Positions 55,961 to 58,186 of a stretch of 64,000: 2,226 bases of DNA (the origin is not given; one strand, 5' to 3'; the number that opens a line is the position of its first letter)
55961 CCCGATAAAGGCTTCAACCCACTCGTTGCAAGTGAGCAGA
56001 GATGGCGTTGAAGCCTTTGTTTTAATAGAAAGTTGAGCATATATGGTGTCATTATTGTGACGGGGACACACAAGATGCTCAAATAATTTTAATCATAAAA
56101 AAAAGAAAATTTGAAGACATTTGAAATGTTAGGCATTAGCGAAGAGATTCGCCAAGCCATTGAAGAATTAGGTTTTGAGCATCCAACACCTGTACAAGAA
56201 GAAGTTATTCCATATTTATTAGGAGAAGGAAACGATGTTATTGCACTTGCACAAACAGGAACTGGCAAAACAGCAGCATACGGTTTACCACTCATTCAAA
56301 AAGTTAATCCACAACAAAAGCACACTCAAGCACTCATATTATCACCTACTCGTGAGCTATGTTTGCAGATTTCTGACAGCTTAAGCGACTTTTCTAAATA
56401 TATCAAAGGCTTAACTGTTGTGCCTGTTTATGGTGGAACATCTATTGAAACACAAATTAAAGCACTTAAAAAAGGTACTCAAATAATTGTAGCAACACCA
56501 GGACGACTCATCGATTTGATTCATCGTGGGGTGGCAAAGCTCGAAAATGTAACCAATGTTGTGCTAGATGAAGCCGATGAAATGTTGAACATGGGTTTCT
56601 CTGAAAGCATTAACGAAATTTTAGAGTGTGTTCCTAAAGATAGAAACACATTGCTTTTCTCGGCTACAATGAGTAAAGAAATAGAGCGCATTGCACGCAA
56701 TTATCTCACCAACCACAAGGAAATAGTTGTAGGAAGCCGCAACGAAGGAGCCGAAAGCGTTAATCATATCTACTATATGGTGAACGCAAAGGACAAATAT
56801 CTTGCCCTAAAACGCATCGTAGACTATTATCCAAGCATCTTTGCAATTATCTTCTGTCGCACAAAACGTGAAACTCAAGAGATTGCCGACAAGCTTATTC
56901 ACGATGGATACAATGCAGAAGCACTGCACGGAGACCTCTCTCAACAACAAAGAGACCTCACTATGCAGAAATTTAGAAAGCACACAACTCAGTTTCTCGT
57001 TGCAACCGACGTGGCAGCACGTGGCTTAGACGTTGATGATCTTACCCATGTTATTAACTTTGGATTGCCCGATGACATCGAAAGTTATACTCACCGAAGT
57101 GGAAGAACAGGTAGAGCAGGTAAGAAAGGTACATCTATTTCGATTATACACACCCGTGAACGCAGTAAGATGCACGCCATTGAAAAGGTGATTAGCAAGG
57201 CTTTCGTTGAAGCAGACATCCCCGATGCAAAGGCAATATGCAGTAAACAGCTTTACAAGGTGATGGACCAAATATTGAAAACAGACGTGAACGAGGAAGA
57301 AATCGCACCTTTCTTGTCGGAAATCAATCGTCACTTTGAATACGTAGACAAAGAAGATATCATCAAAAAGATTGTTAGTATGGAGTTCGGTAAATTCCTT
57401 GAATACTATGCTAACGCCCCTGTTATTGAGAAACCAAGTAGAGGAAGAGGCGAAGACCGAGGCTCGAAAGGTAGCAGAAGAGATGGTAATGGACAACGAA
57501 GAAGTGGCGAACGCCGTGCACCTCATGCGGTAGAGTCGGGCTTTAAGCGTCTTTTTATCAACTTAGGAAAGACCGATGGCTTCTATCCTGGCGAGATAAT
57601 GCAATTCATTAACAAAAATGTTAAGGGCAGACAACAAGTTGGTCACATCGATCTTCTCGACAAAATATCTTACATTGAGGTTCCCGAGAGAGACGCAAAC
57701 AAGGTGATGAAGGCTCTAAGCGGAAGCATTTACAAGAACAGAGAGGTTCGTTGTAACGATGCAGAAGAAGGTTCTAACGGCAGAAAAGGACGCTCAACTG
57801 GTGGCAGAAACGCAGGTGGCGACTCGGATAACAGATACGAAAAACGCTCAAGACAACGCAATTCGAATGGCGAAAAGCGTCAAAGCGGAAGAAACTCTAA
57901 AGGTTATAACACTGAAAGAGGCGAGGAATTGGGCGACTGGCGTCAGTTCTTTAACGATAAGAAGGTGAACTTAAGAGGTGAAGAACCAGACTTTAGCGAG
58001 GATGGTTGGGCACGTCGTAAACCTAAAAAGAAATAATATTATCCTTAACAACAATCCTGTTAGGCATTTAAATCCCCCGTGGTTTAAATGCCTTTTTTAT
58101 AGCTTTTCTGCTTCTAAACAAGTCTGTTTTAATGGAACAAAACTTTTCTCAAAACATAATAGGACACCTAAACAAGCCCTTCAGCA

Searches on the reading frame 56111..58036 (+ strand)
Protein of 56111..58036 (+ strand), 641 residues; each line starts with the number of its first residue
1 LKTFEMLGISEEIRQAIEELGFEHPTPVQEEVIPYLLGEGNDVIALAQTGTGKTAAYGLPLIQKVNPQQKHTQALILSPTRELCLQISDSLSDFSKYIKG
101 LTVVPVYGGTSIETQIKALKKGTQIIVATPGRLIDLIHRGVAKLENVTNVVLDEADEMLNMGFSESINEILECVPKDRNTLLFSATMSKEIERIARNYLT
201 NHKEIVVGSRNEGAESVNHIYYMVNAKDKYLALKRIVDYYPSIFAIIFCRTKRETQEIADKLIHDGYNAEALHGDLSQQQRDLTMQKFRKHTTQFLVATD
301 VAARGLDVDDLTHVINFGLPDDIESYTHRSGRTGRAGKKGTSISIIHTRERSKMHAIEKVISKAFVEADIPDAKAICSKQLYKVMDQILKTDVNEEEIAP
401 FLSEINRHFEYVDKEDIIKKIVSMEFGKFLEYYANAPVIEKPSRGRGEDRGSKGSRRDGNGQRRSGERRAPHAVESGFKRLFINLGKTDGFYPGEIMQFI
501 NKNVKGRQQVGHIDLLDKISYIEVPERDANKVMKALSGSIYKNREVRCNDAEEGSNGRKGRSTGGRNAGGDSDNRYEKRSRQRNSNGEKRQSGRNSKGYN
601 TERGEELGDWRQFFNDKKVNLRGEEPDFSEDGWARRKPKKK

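Call 70: search_protein_families(library=pfam, proteins=[window:56111-58036:+], max_evalue=0.00001)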
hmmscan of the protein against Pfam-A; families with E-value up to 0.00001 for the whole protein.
window:56111-58036:+ (641 aa): 4 families
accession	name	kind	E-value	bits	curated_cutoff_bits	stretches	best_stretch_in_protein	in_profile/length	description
PF00270.35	DEAD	-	3e-50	170.6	26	1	26-194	1-167/167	DEAD/DEAH box helicase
PF00271.37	Helicase_C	-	2.6e-33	115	23.5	1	243-337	16-110/110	Helicase conserved C-terminal domain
PF03880.21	DbpA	-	1.9e-20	73.1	25.6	1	480-548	1-70/72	DbpA RNA binding domain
PF04851.21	ResIII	-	1.3e-07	32.1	22.5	1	27-188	6-163/164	Type III restriction enzyme, res subunit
